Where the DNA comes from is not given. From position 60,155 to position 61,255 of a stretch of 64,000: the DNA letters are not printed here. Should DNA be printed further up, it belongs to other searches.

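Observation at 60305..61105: Phage-encoded PncA-type nicotinamidase as first gene of the operon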

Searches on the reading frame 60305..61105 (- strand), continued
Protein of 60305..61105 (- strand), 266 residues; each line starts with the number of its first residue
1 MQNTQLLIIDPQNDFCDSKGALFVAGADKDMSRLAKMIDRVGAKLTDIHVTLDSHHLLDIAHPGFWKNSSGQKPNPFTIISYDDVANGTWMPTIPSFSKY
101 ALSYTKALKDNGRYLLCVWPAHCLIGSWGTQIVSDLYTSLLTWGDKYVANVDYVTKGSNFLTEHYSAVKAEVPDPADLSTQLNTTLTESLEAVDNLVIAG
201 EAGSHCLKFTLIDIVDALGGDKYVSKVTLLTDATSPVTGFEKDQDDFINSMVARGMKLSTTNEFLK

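Call 48: fold_search(model_id=the predicted structure, library=pdb)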
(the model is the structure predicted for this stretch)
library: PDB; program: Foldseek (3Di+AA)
matches with E <= 10: 1276; with E <= 0.001: 126
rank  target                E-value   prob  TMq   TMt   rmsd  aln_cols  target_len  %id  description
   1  2wta                  1.9e-12  1.00  0.63  0.76   4.2       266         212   21  Acinetobacter baumanii nicotinamidase pyrazinamidease (released 2009-11-10)
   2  2h0r_A                3.1e-12  1.00  0.65  0.78   4.7       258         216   21  Structure of the Yeast Nicotinamidase Pnc1p (released 2007-03-27)
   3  3v8e_A                7.8e-12  1.00  0.64  0.78   4.7       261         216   20  Crystal structure of the yeast nicotinamidase Pnc1p bound to the inhibitor nicotinaldehyde (released 2012-01-25)
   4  2wt9_B                1.3e-11  1.00  0.62  0.77   4.2       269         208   22  Acinetobacter baumanii nicotinamidase pyrazinamidease (released 2009-11-10)
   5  2wt9_A                2.3e-11  1.00  0.63  0.79   4.0       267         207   20  Acinetobacter baumanii nicotinamidase pyrazinamidease (released 2009-11-10)
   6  1ilw                  3.3e-10  1.00  0.55  0.80   5.1       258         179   19  Crystal Structure of Pyrazinamidase/Nicotinamidase of Pyrococcus horikoshii (released 2001-12-12)
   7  9u8m                  8.4e-10  1.00  0.61  0.51   4.7       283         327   18  Drosophila melanogaster Nicotinamidase in Complex with Inhibitor CN2 (released 2025-09-03)
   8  3r2j_C                1.1e-09  1.00  0.55  0.72   5.1       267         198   20  Crystal Structure of PnC1 from L. infantum in complex with nicotinate (released 2011-08-24)
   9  3hu5_A                3.5e-09  1.00  0.51  0.69   7.2       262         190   18  CRYSTAL STRUCTURE OF isochorismatase family protein from Desulfovibrio vulgaris subsp. vulgaris str. Hildenborough (released 2009-06-30)
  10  3pl1                  5.8e-09  1.00  0.52  0.72   5.5       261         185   19  Determination of the crystal structure of the pyrazinamidase from M.tuberculosis : a structure-function analysis for pre (released 2011-01-12)
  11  3hb7_F                8.5e-09  1.00  0.54  0.75   4.6       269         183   16  The Crystal Structure of an Isochorismatase-like Hydrolase from Alkaliphilus metalliredigens to 2.3A (released 2009-07-07)
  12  3o93_A                1.5e-08  1.00  0.55  0.74   4.2       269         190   18  High resolution crystal structures of Streptococcus pneumoniae nicotinamidase with trapped intermediates provide insig (released 2011-01-12)
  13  3r2j_B                1.8e-08  1.00  0.56  0.72   5.1       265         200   21  Crystal Structure of PnC1 from L. infantum in complex with nicotinate (released 2011-08-24)
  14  3hb7_A                3.0e-08  1.00  0.53  0.72   4.6       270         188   15  The Crystal Structure of an Isochorismatase-like Hydrolase from Alkaliphilus metalliredigens to 2.3A (released 2009-07-07)
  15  3o91_A                3.3e-08  1.00  0.53  0.72   4.8       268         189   17  High resolution crystal structures of Streptococcus pneumoniae nicotinamidase with trapped intermediates provide insig (released 2011-01-12)
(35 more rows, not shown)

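Call 51: search_protein_families(library=pfam, proteins=[L007:13815-15866:+, L007:2295-3440:+, L011:12189-12719:+, L019:7826-8482:+, L046:9111-9833:+, L015:2598-4466:+, L007:11742-12974:+, L093:6224-7279:+, L007:3601-4338:+, L007:8424-9107:+], max_evalue=0.001)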
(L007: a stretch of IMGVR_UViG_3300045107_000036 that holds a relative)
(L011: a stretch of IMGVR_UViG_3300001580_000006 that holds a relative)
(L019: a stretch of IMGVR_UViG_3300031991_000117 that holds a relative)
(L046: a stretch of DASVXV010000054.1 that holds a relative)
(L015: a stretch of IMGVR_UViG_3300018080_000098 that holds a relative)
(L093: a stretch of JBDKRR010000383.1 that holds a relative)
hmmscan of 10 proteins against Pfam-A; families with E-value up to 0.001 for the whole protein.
L007:13815-15866:+ (683 aa): 2 families
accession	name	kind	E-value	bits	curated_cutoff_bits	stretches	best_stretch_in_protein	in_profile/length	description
PF00795.27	CN_hydrolase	-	3.5e-17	63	23.2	1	8-268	1-247/256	Carbon-nitrogen hydrolase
PF02540.23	NAD_synthase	-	2.8e-16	59.8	21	1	358-535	17-167/242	NAD synthase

L007:2295-3440:+ (381 aa): 2 families
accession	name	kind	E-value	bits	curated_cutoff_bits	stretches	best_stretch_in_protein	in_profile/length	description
PF09414.15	RNA_ligase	-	3.8e-24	86.2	27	1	177-366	1-170/171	RNA ligase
PF21189.3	PHA02142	-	3.3e-11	43.9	27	1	22-119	2-92/92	PHA02142 OB-fold domain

L011:12189-12719:+ (176 aa): 0 families

L019:7826-8482:+ (218 aa): 2 families
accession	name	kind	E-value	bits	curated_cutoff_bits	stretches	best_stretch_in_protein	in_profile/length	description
PF00149.33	Metallophos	-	6.4e-08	33.7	21.5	1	17-108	4-84/191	Calcineurin-like phosphoesterase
PF12850.12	Metallophos_2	-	9.3e-05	22.9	27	1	57-151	27-119/154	Calcineurin-like phosphoesterase superfamily domain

L046:9111-9833:+ (240 aa): 3 families
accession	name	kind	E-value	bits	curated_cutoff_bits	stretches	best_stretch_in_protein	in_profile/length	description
PF21906.2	NrtR_WHD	-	6.5e-27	93.9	27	1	163-223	1-61/61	NrtR DNA-binding winged helix domain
PF00293.34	NUDIX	-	9.3e-22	77.9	21.1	1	24-143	7-128/134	NUDIX domain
PF19368.5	AraR_C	-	9.8e-13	48.6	23.8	1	159-235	1-78/82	AraR C-terminal winged HTH domain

L015:2598-4466:+ (622 aa): 5 families
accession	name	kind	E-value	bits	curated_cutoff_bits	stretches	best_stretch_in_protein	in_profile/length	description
PF00204.31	DNA_gyraseB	-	3.5e-31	108.5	27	1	228-382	8-171/173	DNA gyrase B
PF02518.31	HATPase_c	-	1.2e-11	45.4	26.4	1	33-174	3-108/111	Histidine kinase-, DNA gyrase B-, and HSP90-like ATPase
PF01751.28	Toprim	-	8.6e-11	42.3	23.1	1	414-530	1-95/96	Toprim domain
PF00986.26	DNA_gyraseB_C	-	3.3e-09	37.2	29.8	1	560-616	3-60/63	DNA gyrase B subunit, carboxyl terminus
PF13589.12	HATPase_c_3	-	3.5e-05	24.3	25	1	40-151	3-107/137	Histidine kinase-, DNA gyrase B-, and HSP90-like ATPase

L007:11742-12974:+ (410 aa): 2 families
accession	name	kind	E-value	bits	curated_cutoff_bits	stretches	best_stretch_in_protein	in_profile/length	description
PF04095.22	NAPRTase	-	6.2e-57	193.5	20.8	1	175-401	1-236/239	Nicotinate phosphoribosyltransferase (NAPRTase) family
PF17767.7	NAPRTase_N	-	3.8e-30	105.2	32.6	1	17-139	1-125/125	Nicotinate phosphoribosyltransferase (NAPRTase) N-terminal domain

L093:6224-7279:+ (351 aa): 2 families
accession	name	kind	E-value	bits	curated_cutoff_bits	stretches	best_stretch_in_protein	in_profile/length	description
PF00293.34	NUDIX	-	6e-18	65.6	21.1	1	212-346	3-134/134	NUDIX domain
PF01467.32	CTP_transf_like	-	8.3e-14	52.4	21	1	14-151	1-132/133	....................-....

L007:3601-4338:+ (245 aa): 1 family
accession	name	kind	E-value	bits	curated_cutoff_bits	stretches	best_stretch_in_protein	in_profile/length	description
PF00293.34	NUDIX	-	3e-11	43.9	21.1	1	100-202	12-116/134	NUDIX domain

L007:8424-9107:+ (227 aa): 2 families
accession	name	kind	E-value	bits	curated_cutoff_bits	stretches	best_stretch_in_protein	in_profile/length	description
PF14413.11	Thg1C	-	1.1e-07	32.6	26.3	1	113-164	34-85/116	Thg1 C terminal domain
PF04446.17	Thg1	-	1.4e-06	28.7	29.2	1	38-87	80-130/130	tRNAHis guanylyltransferase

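Call 62: search_solved_structures(query=A1, max_evalue=0.001, show_alignments=4)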
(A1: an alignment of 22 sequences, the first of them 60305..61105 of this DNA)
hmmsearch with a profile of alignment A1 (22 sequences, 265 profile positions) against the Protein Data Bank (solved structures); distinct sequences matched with E-value up to 0.001: 6.
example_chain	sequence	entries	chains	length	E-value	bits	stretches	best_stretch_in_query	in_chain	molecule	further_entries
2h0r_A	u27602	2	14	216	1.3e-09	40.9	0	117-214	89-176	Nicotinamidase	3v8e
3pl1_A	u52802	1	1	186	1.7e-06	30.7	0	5-35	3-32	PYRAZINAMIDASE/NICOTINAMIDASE PNCA (PZase)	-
29iv_A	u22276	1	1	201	3.1e-05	26.5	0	117-237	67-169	nicotinamidase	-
3r2j_A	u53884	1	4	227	0.00011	24.8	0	119-215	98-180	Alpha/beta-hydrolase-like protein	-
3irv_A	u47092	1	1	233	0.00017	24.1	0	4-39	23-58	CYSTEINE HYDROLASE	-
1ilw_A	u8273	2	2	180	0.0002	23.9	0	5-60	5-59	180 aa long hypothetical Pyrazinamidase/nicotinamidase | 180aa long hypothetical Pyrazinamidase/Nicotinamidase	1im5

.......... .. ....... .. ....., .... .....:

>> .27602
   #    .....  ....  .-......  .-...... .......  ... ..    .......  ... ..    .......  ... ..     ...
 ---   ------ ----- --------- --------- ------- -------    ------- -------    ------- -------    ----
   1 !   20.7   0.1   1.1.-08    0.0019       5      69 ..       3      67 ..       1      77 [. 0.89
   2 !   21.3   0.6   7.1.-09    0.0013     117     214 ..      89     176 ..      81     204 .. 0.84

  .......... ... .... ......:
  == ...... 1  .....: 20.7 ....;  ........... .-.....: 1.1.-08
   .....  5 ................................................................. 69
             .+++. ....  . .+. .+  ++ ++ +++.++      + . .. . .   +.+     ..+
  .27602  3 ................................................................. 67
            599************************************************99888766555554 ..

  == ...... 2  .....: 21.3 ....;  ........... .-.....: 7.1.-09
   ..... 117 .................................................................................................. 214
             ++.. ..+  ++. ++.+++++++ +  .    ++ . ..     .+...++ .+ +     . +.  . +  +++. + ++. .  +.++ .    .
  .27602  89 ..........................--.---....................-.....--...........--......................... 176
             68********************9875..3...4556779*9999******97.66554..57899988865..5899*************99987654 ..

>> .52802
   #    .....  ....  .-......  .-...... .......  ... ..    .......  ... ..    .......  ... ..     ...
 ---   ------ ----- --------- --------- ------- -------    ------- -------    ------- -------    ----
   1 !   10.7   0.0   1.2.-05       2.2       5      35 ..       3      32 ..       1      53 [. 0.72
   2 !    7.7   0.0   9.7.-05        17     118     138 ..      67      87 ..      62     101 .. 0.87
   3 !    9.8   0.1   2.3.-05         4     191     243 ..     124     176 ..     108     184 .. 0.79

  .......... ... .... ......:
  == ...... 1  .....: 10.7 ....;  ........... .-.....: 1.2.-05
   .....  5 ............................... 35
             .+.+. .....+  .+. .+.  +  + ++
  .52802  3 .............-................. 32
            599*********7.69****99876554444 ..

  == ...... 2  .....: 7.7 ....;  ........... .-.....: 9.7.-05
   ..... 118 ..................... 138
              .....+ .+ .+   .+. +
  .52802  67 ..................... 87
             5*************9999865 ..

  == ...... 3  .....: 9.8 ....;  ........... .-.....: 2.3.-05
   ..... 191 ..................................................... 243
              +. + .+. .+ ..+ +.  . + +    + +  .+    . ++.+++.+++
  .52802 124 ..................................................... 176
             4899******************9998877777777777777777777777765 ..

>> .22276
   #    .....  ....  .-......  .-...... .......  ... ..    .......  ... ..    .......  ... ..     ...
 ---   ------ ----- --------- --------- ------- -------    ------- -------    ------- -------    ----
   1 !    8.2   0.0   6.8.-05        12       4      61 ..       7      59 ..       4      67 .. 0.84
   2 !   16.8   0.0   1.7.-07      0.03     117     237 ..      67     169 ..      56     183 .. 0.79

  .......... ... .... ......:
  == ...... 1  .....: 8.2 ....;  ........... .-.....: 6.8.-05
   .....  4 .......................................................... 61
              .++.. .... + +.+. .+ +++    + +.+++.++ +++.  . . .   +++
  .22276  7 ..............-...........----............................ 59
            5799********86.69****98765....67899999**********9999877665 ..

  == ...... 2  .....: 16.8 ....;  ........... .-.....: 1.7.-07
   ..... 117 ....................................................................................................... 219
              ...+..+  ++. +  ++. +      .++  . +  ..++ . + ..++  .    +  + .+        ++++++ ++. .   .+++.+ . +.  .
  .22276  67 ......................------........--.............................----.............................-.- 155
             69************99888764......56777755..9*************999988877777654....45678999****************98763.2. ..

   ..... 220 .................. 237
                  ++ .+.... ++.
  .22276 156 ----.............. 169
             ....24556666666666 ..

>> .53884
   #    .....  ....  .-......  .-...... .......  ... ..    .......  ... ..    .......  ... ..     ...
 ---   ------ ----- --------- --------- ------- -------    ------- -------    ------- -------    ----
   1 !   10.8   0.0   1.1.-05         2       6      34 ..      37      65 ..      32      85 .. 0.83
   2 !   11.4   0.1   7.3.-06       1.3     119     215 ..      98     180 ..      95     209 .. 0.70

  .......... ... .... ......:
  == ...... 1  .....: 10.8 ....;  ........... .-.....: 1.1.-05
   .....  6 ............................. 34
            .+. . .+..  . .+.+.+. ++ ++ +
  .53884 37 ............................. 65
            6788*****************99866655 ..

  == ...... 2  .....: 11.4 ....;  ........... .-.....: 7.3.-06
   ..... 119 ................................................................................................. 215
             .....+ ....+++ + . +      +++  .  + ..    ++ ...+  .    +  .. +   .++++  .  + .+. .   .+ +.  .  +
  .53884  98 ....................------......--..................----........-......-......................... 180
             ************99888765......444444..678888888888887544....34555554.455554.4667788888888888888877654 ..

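Call 80: fold_search(model_id=the predicted structure, library=viral)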
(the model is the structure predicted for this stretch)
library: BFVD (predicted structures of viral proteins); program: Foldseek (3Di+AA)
matches with E <= 10: 544; with E <= 0.001: 4
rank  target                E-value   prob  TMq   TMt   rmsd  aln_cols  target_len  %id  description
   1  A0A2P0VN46            5.1e-08  1.00  0.52  0.17   9.2       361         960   16  Uncharacterized protein [Tetraselmis virus 1]
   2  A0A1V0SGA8            1.1e-07  1.00  0.52  0.53   6.2       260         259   13  nicotinamidase [Hokovirus HKV1]
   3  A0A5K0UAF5            2.0e-07  1.00  0.57  0.38   6.8       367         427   16  Bifunctional nicotinamidase/pyrazinamidase [Yasminevirus sp. GU-2018]
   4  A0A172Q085            7.7e-04  1.00  0.46  0.64   7.5       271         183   14  Uncharacterized protein [Acinetobacter phage vB_AbaM_ME3]
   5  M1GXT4                1.4e-03  0.54  0.21  0.16  17.8       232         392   11  (no name in the UniProt tables at hand)
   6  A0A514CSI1            2.4e-02  0.23  0.23  0.27  12.4       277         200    9  7-cyano-7-deazaguanine synthase [Achromobacter phage Motura]
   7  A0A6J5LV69            2.4e-02  0.08  0.15  0.13  17.9       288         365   10  Uncharacterized protein [uncultured Caudovirales phage]
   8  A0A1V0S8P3            3.1e-02  0.15  0.22  0.11  16.6       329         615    7  Dynamin N-terminal domain-containing protein [Catovirus CTV1]
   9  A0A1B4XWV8            4.2e-02  0.33  0.30  0.18  10.5       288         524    9  5'-3' exonuclease alpha-helical arch N-terminal domain-containing protein [Tenacibaculum phage pT24]
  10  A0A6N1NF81            4.2e-02  0.20  0.23  0.11  17.5       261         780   10  Uncharacterized protein [Tupanvirus deep ocean]
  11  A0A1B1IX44            4.7e-02  0.80  0.40  0.47   9.4       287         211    9  (no name in the UniProt tables at hand)
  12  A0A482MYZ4            4.7e-02  0.14  0.20  0.13  18.8       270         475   11  VWFA domain-containing protein [Escherichia phage vB_EcoM_KWBSE43-6]
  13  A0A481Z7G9            5.7e-02  0.11  0.20  0.19  15.5       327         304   10  Methylenetetrahydrofolate reductase [Pithovirus LCPAC304]
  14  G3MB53                6.5e-02  0.04  0.14  0.06  17.6       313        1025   10  Gp673 [Bacillus phage G]
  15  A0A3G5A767            7.3e-02  0.15  0.25  0.10  16.9       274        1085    9  VWFA domain-containing protein [Hyperionvirus sp.]
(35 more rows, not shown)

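Call 81: get_annotated_region(hit=H1, flank=9000)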
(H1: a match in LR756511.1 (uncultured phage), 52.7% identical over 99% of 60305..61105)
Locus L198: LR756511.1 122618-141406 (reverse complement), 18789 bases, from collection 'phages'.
description: uncultured phage genome assembly, chromosome: 1.
organism: uncultured phage (NCBI taxid 278008)
taxonomy: Viruses; environmental samples
host: -; source: metagenomic; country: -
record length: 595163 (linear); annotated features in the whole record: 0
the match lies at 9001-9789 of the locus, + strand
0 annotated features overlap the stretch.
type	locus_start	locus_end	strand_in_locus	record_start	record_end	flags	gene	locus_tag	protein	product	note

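Call 94: search_protein_representatives(protein=window:60305-61105:-)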
Query: 266 residues. Proteins with E-value up to 0.001 (for the whole library): 2586; up to 1e-10: 1788; up to 1e-30: 711. The best 150 are listed.
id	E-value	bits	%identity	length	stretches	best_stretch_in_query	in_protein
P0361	9.8e-92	323.2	35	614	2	5-259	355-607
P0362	1.4e-86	306.3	53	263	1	5-264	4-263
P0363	2.5e-81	289.1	51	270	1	5-266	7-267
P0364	4.4e-78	278.5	50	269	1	1-264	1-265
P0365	6.2e-78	278.0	52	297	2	2-132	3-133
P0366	6.9e-77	274.6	51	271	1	4-263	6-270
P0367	1.8e-76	273.2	50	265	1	3-265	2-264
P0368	1.6e-75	270.1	51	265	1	1-265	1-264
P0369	4.5e-75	268.6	51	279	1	2-265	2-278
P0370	1.7e-73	263.5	48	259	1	1-261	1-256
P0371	2.4e-72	259.7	51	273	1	2-261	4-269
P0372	1.4e-71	257.2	47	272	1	4-265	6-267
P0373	6.1e-71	255.1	47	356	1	3-265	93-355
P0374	9.0e-71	254.5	47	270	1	5-264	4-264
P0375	2.9e-70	252.9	48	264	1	4-263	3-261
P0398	2.8e-65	236.5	46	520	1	5-265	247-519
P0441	3.7e-61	223.0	44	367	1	6-263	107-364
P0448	1.6e-60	220.9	41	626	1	6-264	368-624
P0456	3.5e-60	219.8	44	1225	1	3-263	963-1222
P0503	1.9e-56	207.6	42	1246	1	5-259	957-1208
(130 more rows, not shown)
